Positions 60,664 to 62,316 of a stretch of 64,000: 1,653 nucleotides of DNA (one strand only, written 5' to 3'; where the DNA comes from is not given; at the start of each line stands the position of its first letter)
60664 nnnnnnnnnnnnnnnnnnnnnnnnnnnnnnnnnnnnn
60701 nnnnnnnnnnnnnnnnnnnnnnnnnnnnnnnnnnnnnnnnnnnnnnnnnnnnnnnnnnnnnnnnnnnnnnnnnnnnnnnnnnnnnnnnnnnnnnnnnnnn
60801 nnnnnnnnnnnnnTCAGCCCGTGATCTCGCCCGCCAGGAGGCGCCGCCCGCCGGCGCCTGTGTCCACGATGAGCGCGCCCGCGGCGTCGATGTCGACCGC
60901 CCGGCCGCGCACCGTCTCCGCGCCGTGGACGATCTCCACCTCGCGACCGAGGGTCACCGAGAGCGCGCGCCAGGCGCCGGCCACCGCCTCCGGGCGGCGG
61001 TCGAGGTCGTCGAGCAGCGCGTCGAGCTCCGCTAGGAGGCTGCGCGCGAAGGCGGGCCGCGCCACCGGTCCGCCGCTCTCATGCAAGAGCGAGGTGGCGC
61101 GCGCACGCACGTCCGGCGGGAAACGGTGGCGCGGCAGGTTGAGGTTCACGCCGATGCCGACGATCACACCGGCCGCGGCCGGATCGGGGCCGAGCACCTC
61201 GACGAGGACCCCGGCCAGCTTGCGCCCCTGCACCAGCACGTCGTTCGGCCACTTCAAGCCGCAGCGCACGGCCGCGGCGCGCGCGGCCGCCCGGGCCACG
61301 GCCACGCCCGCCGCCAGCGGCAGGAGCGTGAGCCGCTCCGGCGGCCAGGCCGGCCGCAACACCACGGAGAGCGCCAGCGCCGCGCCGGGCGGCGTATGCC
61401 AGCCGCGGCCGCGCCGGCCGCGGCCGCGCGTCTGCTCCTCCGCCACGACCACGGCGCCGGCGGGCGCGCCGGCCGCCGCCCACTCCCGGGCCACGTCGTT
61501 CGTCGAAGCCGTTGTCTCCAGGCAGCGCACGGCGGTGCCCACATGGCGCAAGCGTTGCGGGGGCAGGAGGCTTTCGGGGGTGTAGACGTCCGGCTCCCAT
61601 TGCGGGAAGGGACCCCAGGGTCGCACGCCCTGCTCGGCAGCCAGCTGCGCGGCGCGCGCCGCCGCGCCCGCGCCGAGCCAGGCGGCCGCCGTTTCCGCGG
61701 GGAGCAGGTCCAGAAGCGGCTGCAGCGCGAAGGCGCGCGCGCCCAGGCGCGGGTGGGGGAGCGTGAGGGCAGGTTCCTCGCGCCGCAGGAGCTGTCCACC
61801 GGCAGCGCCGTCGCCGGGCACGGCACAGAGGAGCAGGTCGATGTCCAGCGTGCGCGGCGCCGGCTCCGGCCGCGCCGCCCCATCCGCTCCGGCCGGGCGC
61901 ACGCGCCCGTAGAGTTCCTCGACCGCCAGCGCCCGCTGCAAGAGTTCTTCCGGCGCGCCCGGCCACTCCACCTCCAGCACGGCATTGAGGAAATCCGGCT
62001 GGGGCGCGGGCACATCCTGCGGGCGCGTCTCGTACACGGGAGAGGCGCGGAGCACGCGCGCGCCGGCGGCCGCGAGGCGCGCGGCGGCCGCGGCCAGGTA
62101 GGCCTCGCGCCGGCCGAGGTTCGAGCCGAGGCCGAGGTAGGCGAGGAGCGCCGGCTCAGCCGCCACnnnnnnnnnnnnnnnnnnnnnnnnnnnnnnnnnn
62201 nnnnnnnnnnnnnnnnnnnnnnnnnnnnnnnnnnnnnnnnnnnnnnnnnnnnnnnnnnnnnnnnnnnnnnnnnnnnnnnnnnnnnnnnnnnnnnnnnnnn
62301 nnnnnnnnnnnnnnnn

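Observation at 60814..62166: In-frame FolK-BirA fusion (HPPK joined to biotin--protein ligase)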

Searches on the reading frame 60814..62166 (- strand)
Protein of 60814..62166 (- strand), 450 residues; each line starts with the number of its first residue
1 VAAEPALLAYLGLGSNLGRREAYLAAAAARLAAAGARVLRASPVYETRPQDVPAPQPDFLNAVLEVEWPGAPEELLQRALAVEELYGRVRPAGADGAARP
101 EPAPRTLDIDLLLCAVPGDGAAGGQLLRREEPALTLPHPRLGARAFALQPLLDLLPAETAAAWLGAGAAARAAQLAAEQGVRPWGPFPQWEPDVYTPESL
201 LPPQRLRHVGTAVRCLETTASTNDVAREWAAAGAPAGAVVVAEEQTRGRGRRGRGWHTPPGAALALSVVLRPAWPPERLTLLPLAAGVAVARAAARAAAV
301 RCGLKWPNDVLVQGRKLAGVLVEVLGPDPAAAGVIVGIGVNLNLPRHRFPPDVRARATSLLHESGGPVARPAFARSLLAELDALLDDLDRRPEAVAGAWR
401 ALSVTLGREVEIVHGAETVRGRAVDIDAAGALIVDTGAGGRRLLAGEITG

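Call 3: search_protein_families(library=pfam, proteins=[window:60814-62166:-], max_evalue=0.01)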
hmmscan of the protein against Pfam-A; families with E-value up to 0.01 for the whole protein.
window:60814-62166:- (450 aa): 3 families
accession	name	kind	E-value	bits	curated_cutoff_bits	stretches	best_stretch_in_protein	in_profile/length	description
PF01288.25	HPPK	-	4.4e-30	104.9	25.7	1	10-155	1-115/116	7,8-dihydro-6-hydroxymethylpterin-pyrophosphokinase (HPPK)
PF03099.24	BPL_LplA_LipB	-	4.9e-22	78.7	21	1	218-341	4-133/133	Biotin/lipoate A/B protein ligase family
PF02237.23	BPL_C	-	5e-09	36.4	21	1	405-448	1-45/48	Biotin protein ligase C terminal domain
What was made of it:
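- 60823..60954 (-): BPL_C (SH3-like C-terminal cap), residues 405-448. Call 3 (E 5e-9).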

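Call 4: search_protein_families(library=ncbifam, proteins=[window:60814-62166:-], max_evalue=0.01)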
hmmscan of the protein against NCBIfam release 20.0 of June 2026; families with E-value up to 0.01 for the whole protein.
window:60814-62166:- (450 aa): 14 families
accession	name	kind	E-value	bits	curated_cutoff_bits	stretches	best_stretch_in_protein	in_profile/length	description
TIGR00121.1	birA_ligase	equivalog_domain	1.1e-50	172.4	83.1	1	213-448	2-232/235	biotin--[acetyl-CoA-carboxylase] ligase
NF008848.0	PRK11886.1-3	equivalog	1.2e-47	162.6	362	1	196-448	59-313/319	bifunctional biotin--[acetyl-CoA-carboxylase] ligase/biotin operon repressor BirA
NF006206.0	PRK08330.1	equivalog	2.8e-43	148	311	1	210-448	10-238/243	biotin--protein ligase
NF008847.0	PRK11886.1-2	equivalog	5.6e-40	137.6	293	1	213-448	81-314/320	bifunctional biotin--[acetyl-CoA-carboxylase] ligase/biotin operon repressor BirA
NF005405.0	PRK06955.1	equivalog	1.4e-37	129.5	312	1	215-448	37-291/300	biotin--[acetyl-CoA-carboxylase] ligase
NF008849.0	PRK11886.1-4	equivalog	3e-31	108.7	474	1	214-448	82-314/320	bifunctional biotin--[acetyl-CoA-carboxylase] ligase/biotin operon repressor BirA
NF008850.0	PRK11886.1-5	equivalog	6.8e-27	94.5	489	1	214-448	80-314/320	bifunctional biotin--[acetyl-CoA-carboxylase] ligase/biotin operon repressor BirA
TIGR01498.1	folK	equivalog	8.8e-26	90.6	54.1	1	9-156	1-128/128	2-amino-4-hydroxy-6-hydroxymethyldihydropteridine diphosphokinase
NF008846.0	PRK11886.1-1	equivalog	1.8e-23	83.4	353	1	200-448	64-306/312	bifunctional biotin--[acetyl-CoA-carboxylase] ligase/biotin operon repressor BirA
NF010692.0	PRK14092.1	equivalog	2.7e-22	79.3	234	1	6-160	7-142/163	2-amino-4-hydroxy-6-hydroxymethyldihydropteridine diphosphokinase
NF009862.0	PRK13325.1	equivalog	3.6e-18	65.6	761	1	218-449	89-321/592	bifunctional biotin--[acetyl-CoA-carboxylase] ligase/type III pantothenate kinase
NF004607.0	PRK05935.1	equivalog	5e-17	62.3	219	1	217-369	9-159/190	biotin--protein ligase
NF007595.0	PRK10239.1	equivalog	2.3e-13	50.2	252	1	8-157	3-135/159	2-amino-4-hydroxy-6-hydroxymethyldihydropteridine diphosphokinase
NF006294.0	PRK08477.1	equivalog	8.2e-11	41.7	179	1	212-346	5-135/214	biotin--[acetyl-CoA-carboxylase] ligase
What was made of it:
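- On HPPK / FolK (PF01288, TIGR01498): TIGR01498: 90.6 bits against 54.1 (calls 3, 4).
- On Class-I biotin protein ligase (TIGR00121; PF03099 + PF02237): PF02237: 36.4 against 21 (calls 3, 4).
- On Class-II BirA (bifunctional repressor/ligase, PRK11886): Best score 162.6 bits against a cut-off of 362, matching only profile positions 59-313 (call 4).
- On Baf-type BirA-CoaX fusion (PRK13325): 65.6 bits against a cut-off of 761, BPL part only (call 4).
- Closest known: Other BirA fusions: class-II BirA. Different: It matches PRK13325 only over the BPL part (65.6 bits against a cut-off of 761; call 4).
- Checked: NCBIfam (call 4): TIGR00121 birA_ligase 172 bits against a cut-off of 83; TIGR01498 folK 90.6 bits against 54.
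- Both domains are complete and score above curated cut-offs (calls 3, 4).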

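Call 5: find_homologous_proteins(query=window:60814-62166:-, max_evalue=0.00001)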
Query window:60814-62166:- (450 aa): 600 proteins with E <= 0.00001 among 8000 candidates; the best 120 are listed.
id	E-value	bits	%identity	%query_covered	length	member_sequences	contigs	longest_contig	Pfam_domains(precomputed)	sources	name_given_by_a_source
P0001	1.0e-281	952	100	100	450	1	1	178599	PF01288.26,PF03099.25,PF02237.24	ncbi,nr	ncbi:MAG: biotin--[acetyl-CoA-carboxylase] ligase [Firmicutes bacterium]|nr:biotin--[acetyl-CoA-carb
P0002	1.6e-204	698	77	100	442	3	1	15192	PF01288.26,PF03099.25,PF02237.24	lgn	-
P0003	6.6e-100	353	50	98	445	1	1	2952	PF01288.26,PF03099.25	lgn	-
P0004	5.7e-61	225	44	56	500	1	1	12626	PF01288.26,PF08279.19,PF03099.25,PF02237.24,PF16917.11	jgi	jgi:BirA family biotin operon repressor/biotin-[acetyl-CoA-carboxylase] ligase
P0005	6.5e-61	225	44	58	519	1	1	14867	PF01288.26,PF13412.13,PF08279.19,PF03099.25,PF02237.24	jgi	jgi:BirA family biotin operon repressor/biotin-[acetyl-CoA-carboxylase] ligase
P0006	9.9e-59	217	48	59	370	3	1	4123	PF03099.25,PF02237.24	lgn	-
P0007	1.2e-58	217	40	58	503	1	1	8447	PF01288.26,PF13412.13,PF08279.19,PF03099.25,PF02237.24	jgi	jgi:BirA family biotin operon repressor/biotin-[acetyl-CoA-carboxylase] ligase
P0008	4.8e-57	212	49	57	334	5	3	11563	PF08279.19,PF03099.25,PF02237.24,PF16917.11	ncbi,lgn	-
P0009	1.6e-55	207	48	57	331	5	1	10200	PF08279.19,PF03099.25,PF02237.24,PF16917.11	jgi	jgi:BirA family biotin operon repressor/biotin-[acetyl-CoA-carboxylase] ligase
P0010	7.3e-55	205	36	98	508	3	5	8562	PF01288.26,PF08279.19,PF03099.25,PF02237.24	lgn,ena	-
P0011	1.2e-53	201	48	57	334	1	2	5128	PF08279.19,PF03099.25,PF02237.24,PF16917.11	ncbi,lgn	-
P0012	8.3e-53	198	48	57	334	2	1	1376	PF08279.19,PF03099.25,PF02237.24,PF16917.11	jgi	-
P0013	3.0e-52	196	47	57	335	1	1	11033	PF08279.19,PF03099.25,PF02237.24,PF16917.11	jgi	-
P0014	3.0e-52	196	47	57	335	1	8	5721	PF08279.19,PF03099.25,PF02237.24,PF16917.11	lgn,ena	-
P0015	3.0e-52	196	47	57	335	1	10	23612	PF08279.19,PF03099.25,PF02237.24,PF16917.11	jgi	-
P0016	3.2e-52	196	50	53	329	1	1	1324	PF08279.19,PF03099.25,PF02237.24,PF16917.11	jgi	jgi:BirA family biotin operon repressor/biotin-[acetyl-CoA-carboxylase] ligase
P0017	4.0e-52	196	47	57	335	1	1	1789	PF08279.19,PF03099.25,PF02237.24,PF16917.11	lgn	-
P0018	4.0e-52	196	47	57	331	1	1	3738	PF08279.19,PF03099.25,PF02237.24,PF16917.11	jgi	jgi:BirA family biotin operon repressor/biotin-[acetyl-CoA-carboxylase] ligase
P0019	4.2e-52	196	50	53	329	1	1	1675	PF08279.19,PF03099.25,PF02237.24,PF16917.11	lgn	-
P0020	4.3e-52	196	47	57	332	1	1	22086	PF08279.19,PF03099.25,PF02237.24,PF16917.11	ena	-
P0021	4.3e-52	196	47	57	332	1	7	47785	PF08279.19,PF03099.25,PF02237.24,PF16917.11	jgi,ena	jgi:BirA family biotin operon repressor/biotin-[acetyl-CoA-carboxylase] ligase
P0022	4.5e-52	196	47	57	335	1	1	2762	PF08279.19,PF03099.25,PF02237.24,PF16917.11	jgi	jgi:BirA family biotin operon repressor/biotin-[acetyl-CoA-carboxylase] ligase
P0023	5.6e-52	195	47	57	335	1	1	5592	PF08279.19,PF03099.25,PF02237.24,PF16917.11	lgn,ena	-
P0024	5.7e-52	195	47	57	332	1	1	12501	PF08279.19,PF03099.25,PF02237.24,PF16917.11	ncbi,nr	ncbi:MAG TPA: biotin--[acetyl-CoA-carboxylase] ligase [Anaeromyxobacteraceae bacterium]|nr:biotin--[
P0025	6.2e-52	195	47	57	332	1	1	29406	PF08279.19,PF03099.25,PF02237.24,PF16917.11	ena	-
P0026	6.4e-52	195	47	57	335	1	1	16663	PF08279.19,PF03099.25,PF02237.24,PF16917.11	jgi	-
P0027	7.3e-52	195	47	57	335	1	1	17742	PF08279.19,PF03099.25,PF02237.24,PF16917.11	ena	-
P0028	1.1e-51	194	43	70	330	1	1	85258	PF08279.19,PF03099.25,PF02237.24,PF16917.11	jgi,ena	-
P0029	2.2e-51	193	47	57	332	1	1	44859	PF08279.19,PF03099.25,PF02237.24,PF16917.11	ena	-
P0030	3.5e-51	193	46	57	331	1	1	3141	PF08279.19,PF03099.25,PF02237.24,PF16917.11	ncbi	-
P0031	4.4e-51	192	42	54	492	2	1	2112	PF01288.26,PF08279.19,PF03099.25,PF02237.24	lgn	-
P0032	4.7e-51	192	47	57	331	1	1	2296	PF08279.19,PF03099.25,PF02237.24,PF16917.11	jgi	jgi:BirA family biotin operon repressor/biotin-[acetyl-CoA-carboxylase] ligase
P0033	2.5e-50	190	46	57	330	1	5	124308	PF08279.19,PF03099.25,PF02237.24,PF16917.11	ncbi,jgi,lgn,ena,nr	ncbi:MAG TPA: biotin--[acetyl-CoA-carboxylase] ligase [Anaeromyxobacteraceae bacterium]|nr:biotin--[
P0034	4.3e-50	189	46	57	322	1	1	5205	PF08279.19,PF03099.25,PF02237.24,PF16917.11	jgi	jgi:BirA family biotin operon repressor/biotin-[acetyl-CoA-carboxylase] ligase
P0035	1.1e-49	188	48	57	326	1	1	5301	PF13412.13,PF08279.19,PF03099.25,PF02237.24,PF16917.11,PF13404.13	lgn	-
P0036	1.5e-49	187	49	57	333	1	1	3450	PF08279.19,PF03099.25,PF02237.24,PF16917.11,PF12802.14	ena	-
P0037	5.4e-49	185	35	98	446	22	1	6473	PF01288.26,PF03099.25,PF02237.24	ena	-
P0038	1.6e-48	184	47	57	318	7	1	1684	PF13412.13,PF08279.19,PF03099.25,PF13384.13,PF02237.24,PF16917.11,PF13404.13,PF12802.14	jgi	jgi:BirA family biotin operon repressor/biotin-[acetyl-CoA-carboxylase] ligase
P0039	2.2e-48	183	46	57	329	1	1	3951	PF13412.13,PF08279.19,PF03099.25,PF02237.24,PF16917.11,PF13404.13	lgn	-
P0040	7.4e-48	182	47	57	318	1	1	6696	PF13412.13,PF08279.19,PF03099.25,PF02237.24,PF16917.11,PF13404.13,PF12802.14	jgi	-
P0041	1.5e-47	181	33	100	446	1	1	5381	PF01288.26,PF03099.25,PF02237.24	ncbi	-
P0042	4.9e-47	179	46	53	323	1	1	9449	PF03099.25,PF02237.24,PF16917.11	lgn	-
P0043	6.1e-47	179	46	57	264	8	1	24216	PF03099.25,PF02237.24,PF16917.11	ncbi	ncbi:MAG TPA: biotin--[acetyl-CoA-carboxylase] ligase [Polyangia bacterium]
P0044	1.4e-46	177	41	56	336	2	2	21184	PF08279.19,PF03099.25,PF02237.24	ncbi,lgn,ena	-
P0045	2.3e-46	177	48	53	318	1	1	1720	PF13412.13,PF08279.19,PF03099.25,PF02237.24,PF13404.13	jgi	jgi:BirA family biotin operon repressor/biotin-[acetyl-CoA-carboxylase] ligase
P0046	2.8e-46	176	34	98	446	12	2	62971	PF01288.26,PF03099.25,PF02237.24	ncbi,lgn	-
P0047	3.2e-46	176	46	57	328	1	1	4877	PF08279.19,PF03099.25,PF02237.24,PF16917.11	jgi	jgi:BirA family biotin operon repressor/biotin-[acetyl-CoA-carboxylase] ligase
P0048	3.4e-46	176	48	52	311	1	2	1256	PF12840.14,PF08279.19,PF03099.25,PF02237.24,PF25213.2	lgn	-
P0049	3.8e-46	176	35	96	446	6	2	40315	PF01288.26,PF03099.25,PF02237.24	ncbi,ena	-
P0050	7.0e-46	175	44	53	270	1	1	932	PF03099.25,PF02237.24,PF16917.11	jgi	jgi:BirA family biotin operon repressor/biotin-[acetyl-CoA-carboxylase] ligase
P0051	2.1e-45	174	44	57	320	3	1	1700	PF08279.19,PF03099.25,PF02237.24,PF16917.11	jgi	jgi:BirA family biotin operon repressor/biotin-[acetyl-CoA-carboxylase] ligase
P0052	2.2e-45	174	34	98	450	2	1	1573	PF01288.26,PF03099.25,PF02237.24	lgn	-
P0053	2.3e-45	173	48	54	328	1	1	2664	PF08279.19,PF03099.25,PF02237.24,PF16917.11,PF12802.14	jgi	jgi:BirA family biotin operon repressor/biotin-[acetyl-CoA-carboxylase] ligase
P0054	2.4e-45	173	45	57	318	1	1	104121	PF08279.19,PF03099.25,PF02237.24,PF16917.11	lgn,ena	-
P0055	1.5e-44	171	44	56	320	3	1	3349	PF08279.19,PF03099.25,PF02237.24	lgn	-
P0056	1.9e-44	170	47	54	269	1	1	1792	PF03099.25,PF02237.24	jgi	jgi:BirA family biotin operon repressor/biotin-[acetyl-CoA-carboxylase] ligase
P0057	3.9e-44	169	43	54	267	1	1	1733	PF03099.25,PF02237.24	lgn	-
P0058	1.0e-43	168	46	53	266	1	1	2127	PF03099.25,PF02237.24,PF16917.11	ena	-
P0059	1.1e-43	168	38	55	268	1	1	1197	PF03099.25,PF02237.24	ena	-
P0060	1.5e-43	167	37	56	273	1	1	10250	PF03099.25,PF02237.24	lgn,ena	-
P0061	3.3e-43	166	44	57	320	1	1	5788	PF08279.19,PF03099.25,PF02237.24,PF16917.11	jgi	jgi:BirA family biotin operon repressor/biotin-[acetyl-CoA-carboxylase] ligase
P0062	4.8e-43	166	44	57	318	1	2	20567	PF08279.19,PF03099.25,PF02237.24,PF16917.11,PF13404.13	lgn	-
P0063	4.9e-43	166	45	57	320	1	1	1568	PF08279.19,PF03099.25,PF02237.24,PF16917.11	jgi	jgi:BirA family transcriptional regulator, biotin operon repressor / biotin---[acetyl-CoA-carboxylas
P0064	1.1e-42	165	41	57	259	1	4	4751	PF03099.25,PF02237.24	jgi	jgi:BirA family biotin operon repressor/biotin-[acetyl-CoA-carboxylase] ligase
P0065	1.4e-42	164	46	53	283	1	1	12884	PF03099.25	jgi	-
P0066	1.4e-42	164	47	51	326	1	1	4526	PF08279.19,PF03099.25,PF02237.24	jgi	jgi:BirA family biotin operon repressor/biotin-[acetyl-CoA-carboxylase] ligase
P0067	1.5e-42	164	44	58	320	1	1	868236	PF08279.19,PF03099.25,PF02237.24,PF16917.11,PF12802.14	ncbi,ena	-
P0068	2.3e-42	164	38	55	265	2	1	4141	PF03099.25,PF02237.24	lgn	-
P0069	2.5e-42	163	39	51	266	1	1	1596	PF03099.25,PF02237.24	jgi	-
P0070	4.0e-42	163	47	53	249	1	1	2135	PF03099.25,PF02237.24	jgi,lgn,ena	-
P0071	4.1e-42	163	37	55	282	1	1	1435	PF03099.25,PF02237.24,PF16917.11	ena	-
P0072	7.6e-42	162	37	55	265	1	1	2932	PF03099.25,PF02237.24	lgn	-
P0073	1.0e-41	161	46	54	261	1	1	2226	PF03099.25,PF02237.24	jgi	jgi:BirA family transcriptional regulator, biotin operon repressor / biotin---[acetyl-CoA-carboxylas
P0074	1.2e-41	161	38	51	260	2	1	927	PF03099.25,PF02237.24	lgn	-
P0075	4.6e-41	159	44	54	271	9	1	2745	PF03099.25,PF02237.24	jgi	jgi:BirA family biotin operon repressor/biotin-[acetyl-CoA-carboxylase] ligase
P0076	5.3e-41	159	38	66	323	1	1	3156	PF03099.25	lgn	-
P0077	6.6e-41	159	45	54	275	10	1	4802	PF03099.25,PF02237.24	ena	-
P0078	7.0e-41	159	45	57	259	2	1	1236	PF03099.25,PF02237.24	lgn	-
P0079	7.4e-41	159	41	54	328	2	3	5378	PF08279.19,PF03099.25,PF02237.24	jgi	jgi:BirA family biotin operon repressor/biotin-[acetyl-CoA-carboxylase] ligase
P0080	7.7e-41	159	50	48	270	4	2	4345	PF03099.25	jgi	jgi:BirA family biotin operon repressor/biotin-[acetyl-CoA-carboxylase] ligase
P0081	2.8e-40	157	44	50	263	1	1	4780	PF03099.25,PF02237.24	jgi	jgi:BirA family biotin operon repressor/biotin-[acetyl-CoA-carboxylase] ligase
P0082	2.8e-40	157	37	54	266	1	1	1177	PF03099.25,PF02237.24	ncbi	-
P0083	4.7e-40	156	46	52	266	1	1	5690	PF03099.25,PF02237.24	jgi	-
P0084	5.1e-40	156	46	53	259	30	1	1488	PF03099.25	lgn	-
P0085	6.3e-40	156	39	57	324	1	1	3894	PF03099.25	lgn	-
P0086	9.0e-40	155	45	53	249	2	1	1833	PF03099.25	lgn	-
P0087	9.2e-40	155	48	51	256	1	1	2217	PF03099.25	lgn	-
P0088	9.6e-40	155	45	53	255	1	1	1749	PF03099.25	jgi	jgi:BirA family transcriptional regulator, biotin operon repressor / biotin---[acetyl-CoA-carboxylas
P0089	1.3e-39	154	47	52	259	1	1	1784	PF03099.25,PF02237.24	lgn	-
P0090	1.7e-39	154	46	53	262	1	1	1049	PF03099.25,PF02237.24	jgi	jgi:BirA family biotin operon repressor/biotin-[acetyl-CoA-carboxylase] ligase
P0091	1.7e-39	154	44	54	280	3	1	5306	PF03099.25,PF02237.24,PF16917.11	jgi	jgi:BirA family transcriptional regulator, biotin operon repressor / biotin---[acetyl-CoA-carboxylas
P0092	2.1e-39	154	47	53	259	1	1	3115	PF03099.25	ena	-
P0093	3.0e-39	153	44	55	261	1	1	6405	PF03099.25,PF02237.24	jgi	jgi:BirA family transcriptional regulator, biotin operon repressor / biotin---[acetyl-CoA-carboxylas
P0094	4.3e-39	153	44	52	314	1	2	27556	PF12840.14,PF08279.19,PF03099.25,PF02237.24,PF25213.2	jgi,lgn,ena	-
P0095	4.5e-39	153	40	56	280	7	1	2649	PF03099.25,PF02237.24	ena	-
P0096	4.8e-39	153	44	54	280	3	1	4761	PF03099.25,PF02237.24,PF16917.11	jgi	jgi:BirA family transcriptional regulator, biotin operon repressor / biotin---[acetyl-CoA-carboxylas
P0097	5.8e-39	152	48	51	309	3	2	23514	PF08279.19,PF03099.25,PF02237.24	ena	-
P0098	1.1e-38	151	45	52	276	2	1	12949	PF03099.25,PF02237.24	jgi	jgi:BirA family biotin operon repressor/biotin-[acetyl-CoA-carboxylase] ligase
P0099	1.2e-38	151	46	53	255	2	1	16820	PF03099.25,PF02237.24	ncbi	-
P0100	1.4e-38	151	43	53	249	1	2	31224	PF03099.25,PF02237.24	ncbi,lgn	ncbi:MAG: biotin--[acetyl-CoA-carboxylase] ligase [Solirubrobacterales bacterium]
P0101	1.4e-38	151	43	53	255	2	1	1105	PF03099.25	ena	-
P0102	1.5e-38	151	46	53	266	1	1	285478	PF03099.25,PF02237.24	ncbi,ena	-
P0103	1.5e-38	151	39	57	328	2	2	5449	PF13412.13,PF08279.19,PF03099.25,PF02237.24,PF16917.11,PF25213.2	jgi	-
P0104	1.6e-38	151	40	58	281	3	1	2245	PF03099.25,PF02237.24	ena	-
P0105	1.8e-38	151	46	51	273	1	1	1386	PF03099.25,PF02237.24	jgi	-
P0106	2.1e-38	151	46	54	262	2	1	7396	PF03099.25,PF02237.24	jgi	-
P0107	2.3e-38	150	44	53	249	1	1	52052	PF03099.25,PF02237.24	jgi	jgi:BirA family transcriptional regulator, biotin operon repressor / biotin---[acetyl-CoA-carboxylas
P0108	2.4e-38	150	48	52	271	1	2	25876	PF03099.25,PF02237.24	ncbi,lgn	-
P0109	2.5e-38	150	45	53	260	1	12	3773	PF03099.25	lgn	-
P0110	3.0e-38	150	45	55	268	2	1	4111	PF03099.25,PF02237.24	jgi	jgi:BirA family biotin operon repressor/biotin-[acetyl-CoA-carboxylase] ligase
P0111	3.5e-38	150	41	54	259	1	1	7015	PF03099.25,PF02237.24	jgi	jgi:BirA family biotin operon repressor/biotin-[acetyl-CoA-carboxylase] ligase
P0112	3.6e-38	150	40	54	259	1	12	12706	PF03099.25,PF02237.24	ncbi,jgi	-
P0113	4.1e-38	150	43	53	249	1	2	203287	PF03099.25,PF02237.24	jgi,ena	jgi:BirA family biotin operon repressor/biotin-[acetyl-CoA-carboxylase] ligase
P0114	4.8e-38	149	45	47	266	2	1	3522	PF03099.25,PF02237.24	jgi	jgi:BirA family biotin operon repressor/biotin-[acetyl-CoA-carboxylase] ligase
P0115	4.9e-38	149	47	52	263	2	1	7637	PF03099.25,PF02237.24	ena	-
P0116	5.5e-38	149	43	53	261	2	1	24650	PF03099.25,PF02237.24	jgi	jgi:BirA family biotin operon repressor/biotin-[acetyl-CoA-carboxylase] ligase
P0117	6.8e-38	149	41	54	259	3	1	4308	PF03099.25,PF02237.24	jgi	jgi:BirA family biotin operon repressor/biotin-[acetyl-CoA-carboxylase] ligase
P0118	7.4e-38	149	45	53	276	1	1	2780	PF03099.25,PF02237.24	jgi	jgi:BirA family biotin operon repressor/biotin-[acetyl-CoA-carboxylase] ligase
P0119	8.8e-38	148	42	55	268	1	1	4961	PF03099.25,PF02237.24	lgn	-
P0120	9.5e-38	148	45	55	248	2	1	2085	PF03099.25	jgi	jgi:BirA family biotin operon repressor/biotin-[acetyl-CoA-carboxylase] ligase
